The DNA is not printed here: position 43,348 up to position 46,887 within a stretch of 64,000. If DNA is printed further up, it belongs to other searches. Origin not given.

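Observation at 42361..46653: AT-less, KR-less KS-DH-ACP module followed by a FabH-like enzyme; no TE/R release domain anywhere in the cluster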

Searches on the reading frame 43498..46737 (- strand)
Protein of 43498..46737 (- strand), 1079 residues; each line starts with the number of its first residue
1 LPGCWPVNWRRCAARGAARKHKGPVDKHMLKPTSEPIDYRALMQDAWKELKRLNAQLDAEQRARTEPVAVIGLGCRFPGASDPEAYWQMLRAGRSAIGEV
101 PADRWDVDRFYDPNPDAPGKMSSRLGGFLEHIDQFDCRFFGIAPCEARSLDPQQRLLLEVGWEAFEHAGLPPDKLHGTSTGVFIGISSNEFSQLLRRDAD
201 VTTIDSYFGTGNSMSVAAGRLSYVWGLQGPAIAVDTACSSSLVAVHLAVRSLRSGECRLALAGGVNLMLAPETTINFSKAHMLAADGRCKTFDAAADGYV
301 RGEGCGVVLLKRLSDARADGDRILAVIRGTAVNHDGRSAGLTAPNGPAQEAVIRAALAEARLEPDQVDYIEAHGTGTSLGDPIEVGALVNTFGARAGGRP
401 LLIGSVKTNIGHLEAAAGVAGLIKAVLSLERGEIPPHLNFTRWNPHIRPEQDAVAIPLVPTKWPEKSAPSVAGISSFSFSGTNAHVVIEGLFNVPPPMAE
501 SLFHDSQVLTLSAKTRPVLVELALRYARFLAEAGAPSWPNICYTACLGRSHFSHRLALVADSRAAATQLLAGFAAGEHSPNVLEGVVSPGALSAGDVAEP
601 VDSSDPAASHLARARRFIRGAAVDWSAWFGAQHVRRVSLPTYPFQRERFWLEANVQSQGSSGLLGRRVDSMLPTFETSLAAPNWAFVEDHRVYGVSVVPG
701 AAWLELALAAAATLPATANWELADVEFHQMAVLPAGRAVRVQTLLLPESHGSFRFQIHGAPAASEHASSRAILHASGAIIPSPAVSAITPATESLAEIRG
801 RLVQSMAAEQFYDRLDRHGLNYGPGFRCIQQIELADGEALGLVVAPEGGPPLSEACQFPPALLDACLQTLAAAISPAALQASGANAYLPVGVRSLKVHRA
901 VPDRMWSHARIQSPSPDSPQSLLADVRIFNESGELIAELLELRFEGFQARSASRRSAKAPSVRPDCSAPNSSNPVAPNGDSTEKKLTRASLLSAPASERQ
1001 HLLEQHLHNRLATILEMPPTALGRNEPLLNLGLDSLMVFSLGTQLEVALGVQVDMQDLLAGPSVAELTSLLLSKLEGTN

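Call 3: search_protein_families(library=pfam, proteins=[window:43498-46737:-], max_evalue=0.01)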
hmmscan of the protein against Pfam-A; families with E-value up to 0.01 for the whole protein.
window:43498-46737:- (1079 aa): 9 families
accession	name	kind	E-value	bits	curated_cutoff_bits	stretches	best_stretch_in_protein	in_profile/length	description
PF00109.32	ketoacyl-synt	-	1.4e-102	343.1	20.8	1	66-316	2-252/252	Beta-ketoacyl synthase, N-terminal domain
PF02801.28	Ketoacyl-synt_C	-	1.1e-45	154.9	20.8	1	324-440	1-118/119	Beta-ketoacyl synthase, C-terminal domain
PF14765.12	PS-DH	-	4.2e-30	104.9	23.7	1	791-949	2-161/166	Polyketide synthase dehydratase N-terminal domain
PF21089.3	PKS_DH_N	-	2.7e-19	69.5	27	1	663-758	3-101/103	Polyketide synthase dehydratase domain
PF22621.2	CurL-like_PKS_C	-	1.5e-18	66.9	27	1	507-570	1-64/64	CurL-like, PKS C-terminal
PF00550.31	PP-binding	-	2.2e-12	47.5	20.8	1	1007-1070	3-66/67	Phosphopantetheine attachment site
PF22336.2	RhiE-like_linker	-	6.3e-12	45.8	27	1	511-576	2-66/67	RhiE-like, KS-MAT linker domain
PF16197.11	KAsynt_C_assoc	-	4.1e-07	30.8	33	1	444-529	2-83/111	Ketoacyl-synthetase C-terminal extension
PF00108.29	Thiolase_N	-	1e-06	28.7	26.4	1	228-271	75-118/260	Thiolase, N-terminal domain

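Call 18: search_protein_families(library=ncbifam, proteins=[window:43498-46653:-], max_evalue=0.001)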
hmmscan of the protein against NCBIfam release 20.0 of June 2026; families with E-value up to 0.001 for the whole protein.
window:43498-46653:- (1051 aa): 28 families (the best 25 are shown)
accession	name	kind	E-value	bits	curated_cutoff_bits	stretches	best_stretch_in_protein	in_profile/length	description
NF045894.1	PKS_plus_SDR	equivalog_domain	2.1e-242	807.8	1740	3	38-561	1-528/1515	type I polyketide synthase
NF040607.1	mycolic_Pks13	equivalog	1.3e-177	593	2100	1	29-463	92-526/1680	polyketide synthase Pks13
NF041183.1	Pks2_ls1_myc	equivalog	1.2e-176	589.5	2400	2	39-550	3-520/2086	sulfolipid-1 biosynthesis phthioceranic/hydroxyphthioceranic acid synthase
TIGR02813.1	omega_3_PfaA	subfamily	2.3e-71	240.2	1010.1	2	186-463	182-462/2582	polyketide-type polyunsaturated fatty acid synthase PfaA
TIGR03150.1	fabF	equivalog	4.7e-53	180.3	493.75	1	40-460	3-406/407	beta-ketoacyl-ACP synthase II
NF005589.0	PRK07314.1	subfamily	1.6e-49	168.8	387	1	39-461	5-410/413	beta-ketoacyl-ACP synthase II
NF053555.1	prodigi_MBC_PigJ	equivalog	3.7e-45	154.5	900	1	189-461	492-757/759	prodigiosin MBC biosynthesis protein PigJ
NF004970.0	PRK06333.1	subfamily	8.1e-43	146.8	525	1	39-460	5-419/424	beta-ketoacyl-ACP synthase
NF005076.0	PRK06501.1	equivalog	6.7e-40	137.3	629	1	164-460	131-420/425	beta-ketoacyl-ACP synthase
NF005490.0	PRK07103.1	equivalog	7.9e-40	137.2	445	1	37-461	3-411/414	polyketide beta-ketoacyl:acyl carrier protein synthase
NF006434.0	PRK08722.1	equivalog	5.7e-35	121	759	1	40-460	6-411/414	beta-ketoacyl-ACP synthase II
NF006618.0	PRK09185.1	subfamily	4.2e-34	118.2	407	1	149-460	103-390/394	beta-ketoacyl-ACP synthase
NF058662.1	cispenta_AmcF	equivalog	5.7e-34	117.7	325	1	190-418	109-333/369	cispentacin biosynthesis acyltransferase subunit AmcF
NF006587.0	PRK09116.1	equivalog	1.8e-32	112.6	470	1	149-420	98-371/408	beta-ketoacyl-ACP synthase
NF004618.0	PRK05952.1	equivalog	1.8e-30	106.2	455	1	198-412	135-343/384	beta-ketoacyl-ACP synthase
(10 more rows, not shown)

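Call 64: search_solved_structures(query=window:43498-46653:-, max_evalue=1e-150, show_alignments=1)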
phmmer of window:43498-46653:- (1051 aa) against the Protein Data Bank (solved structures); distinct sequences matched with E-value up to 1e-150: 2.
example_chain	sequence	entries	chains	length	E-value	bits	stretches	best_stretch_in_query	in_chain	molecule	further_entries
7zma_A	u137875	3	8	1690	6.3e-253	845.5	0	38-1022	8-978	Putative polyketide synthase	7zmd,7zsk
4mz0_A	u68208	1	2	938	2.6e-183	615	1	13-554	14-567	CurL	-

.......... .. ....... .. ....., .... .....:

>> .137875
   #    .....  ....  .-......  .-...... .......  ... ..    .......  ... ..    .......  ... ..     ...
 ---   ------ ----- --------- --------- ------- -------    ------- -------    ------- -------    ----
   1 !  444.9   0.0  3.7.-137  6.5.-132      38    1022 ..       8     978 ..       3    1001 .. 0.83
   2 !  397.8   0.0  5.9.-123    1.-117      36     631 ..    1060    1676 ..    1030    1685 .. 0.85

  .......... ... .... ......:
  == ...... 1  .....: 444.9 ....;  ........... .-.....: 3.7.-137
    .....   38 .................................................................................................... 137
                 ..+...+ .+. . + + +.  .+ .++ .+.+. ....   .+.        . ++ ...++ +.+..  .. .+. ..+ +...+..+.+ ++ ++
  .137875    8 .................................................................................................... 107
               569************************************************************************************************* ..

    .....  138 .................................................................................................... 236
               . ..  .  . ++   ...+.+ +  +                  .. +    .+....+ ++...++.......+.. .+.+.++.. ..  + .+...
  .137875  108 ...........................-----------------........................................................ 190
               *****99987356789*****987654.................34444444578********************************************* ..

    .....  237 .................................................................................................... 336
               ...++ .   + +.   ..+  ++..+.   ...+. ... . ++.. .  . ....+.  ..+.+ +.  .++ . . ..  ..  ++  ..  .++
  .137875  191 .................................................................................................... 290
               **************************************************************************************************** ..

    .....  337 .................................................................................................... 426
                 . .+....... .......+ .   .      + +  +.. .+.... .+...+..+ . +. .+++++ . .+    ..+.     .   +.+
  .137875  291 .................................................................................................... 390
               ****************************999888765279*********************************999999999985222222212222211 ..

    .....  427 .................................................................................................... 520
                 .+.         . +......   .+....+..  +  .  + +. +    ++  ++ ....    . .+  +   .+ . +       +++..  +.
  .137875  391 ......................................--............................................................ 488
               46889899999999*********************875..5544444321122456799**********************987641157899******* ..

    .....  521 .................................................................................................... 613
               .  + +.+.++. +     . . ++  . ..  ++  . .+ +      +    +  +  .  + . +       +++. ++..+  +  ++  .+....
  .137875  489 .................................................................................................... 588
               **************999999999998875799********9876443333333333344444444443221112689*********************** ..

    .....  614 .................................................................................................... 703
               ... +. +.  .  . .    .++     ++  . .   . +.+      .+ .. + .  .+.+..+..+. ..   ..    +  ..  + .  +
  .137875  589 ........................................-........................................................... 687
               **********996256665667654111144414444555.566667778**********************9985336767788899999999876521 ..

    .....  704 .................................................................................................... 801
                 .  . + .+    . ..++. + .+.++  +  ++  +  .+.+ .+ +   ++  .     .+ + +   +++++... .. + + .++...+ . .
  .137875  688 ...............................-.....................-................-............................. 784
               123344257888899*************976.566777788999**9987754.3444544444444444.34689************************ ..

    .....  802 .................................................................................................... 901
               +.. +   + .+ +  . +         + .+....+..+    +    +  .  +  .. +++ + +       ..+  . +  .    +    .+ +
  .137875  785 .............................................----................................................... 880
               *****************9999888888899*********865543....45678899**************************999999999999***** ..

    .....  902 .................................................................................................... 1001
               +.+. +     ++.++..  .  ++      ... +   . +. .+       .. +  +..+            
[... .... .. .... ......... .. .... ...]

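Call 67: find_homologous_proteins(query=window:43498-46653:-, max_evalue=1e-50)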
Query window:43498-46653:- (1051 aa): 7999 proteins with E <= 1e-50 among 8000 candidates; the best 120 are listed.
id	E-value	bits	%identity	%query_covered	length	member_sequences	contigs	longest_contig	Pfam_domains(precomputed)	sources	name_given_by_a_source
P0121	0.0e+0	2357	100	100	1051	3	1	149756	PF22336.3,PF00109.33,PF21089.4,PF22621.3,PF00550.32,PF14765.13,PF00108.30,PF02801.29,PF16197.12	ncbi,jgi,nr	ncbi:MAG TPA: beta-ketoacyl synthase N-terminal-like domain-containing protein [Pirellulales bacteri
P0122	0.0e+0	1198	46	59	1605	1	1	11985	PF22336.3,PF00109.33,PF22621.3,PF00108.30,PF02801.29,PF16197.12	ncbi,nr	ncbi:MAG: hypothetical protein HQK69_03520, partial [Desulfamplus sp.]|nr:hypothetical protein [Desu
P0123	0.0e+0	1176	47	58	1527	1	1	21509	PF22336.3,PF00109.33,PF22621.3,PF00550.32,PF16912.12,PF00108.30,PF02801.29,PF23297.2,PF16197.12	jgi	jgi:acyl transferase domain-containing protein/acyl carrier protein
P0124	0.0e+0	1166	56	50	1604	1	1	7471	PF22336.3,PF00109.33,PF22621.3,PF00550.32,PF00108.30,PF02801.29,PF16197.12,PF00698.27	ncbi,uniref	ncbi:polyketide synthase, partial [Hyalangium sp.]|uniref:polyketide synthase n=1 Tax=Hyalangium sp.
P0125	0.0e+0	1165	54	53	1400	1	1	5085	PF22336.3,PF00109.33,PF22621.3,PF00550.32,PF00108.30,PF02801.29,PF16197.12,PF00698.27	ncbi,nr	ncbi:MAG TPA: beta-ketoacyl synthase N-terminal-like domain-containing protein, partial [Terracidiph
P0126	0.0e+0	1152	-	-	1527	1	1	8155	PF00109.33,PF21089.4,PF00550.32,PF14765.13,PF00108.30,PF02801.29,PF16197.12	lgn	-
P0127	0.0e+0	1128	47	57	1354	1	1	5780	PF22336.3,PF00109.33,PF22621.3,PF00550.32,PF00108.30,PF02801.29,PF23297.2,PF16197.12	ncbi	-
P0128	0.0e+0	1128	61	41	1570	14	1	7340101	PF22336.3,PF00109.33,PF22621.3,PF00550.32,PF00108.30,PF02801.29,PF16197.12,PF00698.27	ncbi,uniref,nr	ncbi:type I polyketide synthase [Nostoc sp. ATCC 53789]|uniref:type I polyketide synthase n=1 Tax=No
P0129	0.0e+0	1107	39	87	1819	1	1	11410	PF08659.17,PF22336.3,PF00109.33,PF21089.4,PF22621.3,PF00550.32,PF14765.13,PF00108.30,PF02801.29,PF23297.2,PF16197.12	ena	-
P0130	0.0e+0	1084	-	-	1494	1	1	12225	PF00109.33,PF21089.4,PF00550.32,PF14765.13,PF00108.30,PF02801.29,PF16197.12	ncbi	ncbi:MAG: beta-ketoacyl synthase N-terminal-like domain-containing protein, partial [Gammaproteobact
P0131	0.0e+0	1082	54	49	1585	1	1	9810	PF22336.3,PF00109.33,PF22621.3,PF00550.32,PF00108.30,PF02801.29,PF16197.12,PF00698.27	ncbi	ncbi:MAG: beta-ketoacyl synthase N-terminal-like domain-containing protein, partial [Candidatus Ange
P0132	0.0e+0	1079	-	-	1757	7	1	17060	PF08659.17,PF22336.3,PF00109.33,PF22621.3,PF00550.32,PF13561.13,PF00108.30,PF00106.32,PF02801.29,PF16197.12,PF22953.4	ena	-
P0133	0.0e+0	1071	-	-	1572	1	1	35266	PF22336.3,PF00109.33,PF22621.3,PF00550.32,PF00108.30,PF02801.29,PF16197.12,PF00698.27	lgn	-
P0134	0.0e+0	1071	54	50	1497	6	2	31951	PF22336.3,PF00109.33,PF21089.4,PF22621.3,PF00550.32,PF14765.13,PF00108.30,PF02801.29,PF16197.12,PF00698.27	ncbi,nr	ncbi:MAG: polyketide synthase dehydratase domain-containing protein, partial [Chloroflexi bacterium]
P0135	0.0e+0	1064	53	50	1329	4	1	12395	PF00109.33,PF22621.3,PF00550.32,PF00108.30,PF02801.29,PF16197.12,PF00698.27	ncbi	ncbi:MAG TPA: beta-ketoacyl synthase N-terminal-like domain-containing protein, partial [Myxococcace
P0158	4.4e-276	937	47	100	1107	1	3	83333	PF22336.3,PF00109.33,PF21089.4,PF22621.3,PF00550.32,PF14765.13,PF00108.30,PF02801.29,PF16197.12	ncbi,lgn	-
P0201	1.1e-259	883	46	99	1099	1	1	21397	PF22336.3,PF00109.33,PF21089.4,PF22621.3,PF00550.32,PF14765.13,PF00108.30,PF02801.29,PF16197.12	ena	-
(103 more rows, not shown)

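Call 68: find_encoding_contigs(protein=P0158, flank=10000, max_places=1)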
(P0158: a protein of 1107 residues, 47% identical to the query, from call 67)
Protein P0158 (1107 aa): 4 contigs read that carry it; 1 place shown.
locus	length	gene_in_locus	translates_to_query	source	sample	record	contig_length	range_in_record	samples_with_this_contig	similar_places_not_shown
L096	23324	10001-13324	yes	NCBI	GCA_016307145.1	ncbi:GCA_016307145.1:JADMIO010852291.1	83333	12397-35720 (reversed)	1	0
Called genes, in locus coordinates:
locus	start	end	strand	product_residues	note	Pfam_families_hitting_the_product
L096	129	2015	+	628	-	PF00501:AMP-binding, PF23024:AMP-dom_DIP2-like (faint)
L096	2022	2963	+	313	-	PF00487:FA_desaturase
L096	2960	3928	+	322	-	PF00487:FA_desaturase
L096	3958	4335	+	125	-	PF23297:ACP_SdgA_C (weak), PF00550:PP-binding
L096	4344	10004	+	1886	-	PF00109:ketoacyl-synt, PF02801:Ketoacyl-synt_C, PF16197:KAsynt_C_assoc, PF22621:CurL-like_PKS_C, PF00698:Acyl_transf_1, PF21089:PKS_DH_N, PF14765:PS-DH, PF22953:SpnB_Rossmann, +4 more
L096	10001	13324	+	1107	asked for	PF00109:ketoacyl-synt, PF02801:Ketoacyl-synt_C, PF16197:KAsynt_C_assoc, PF22336:RhiE-like_linker, PF22621:CurL-like_PKS_C, PF21089:PKS_DH_N, PF14765:PS-DH, PF00550:PP-binding, +1 more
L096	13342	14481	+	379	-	PF08541:ACP_syn_III_C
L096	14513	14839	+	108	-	PF02036:SCP2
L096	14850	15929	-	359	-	PF00487:FA_desaturase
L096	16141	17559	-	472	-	PF03055:RPE65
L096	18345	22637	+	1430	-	-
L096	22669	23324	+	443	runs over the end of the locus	-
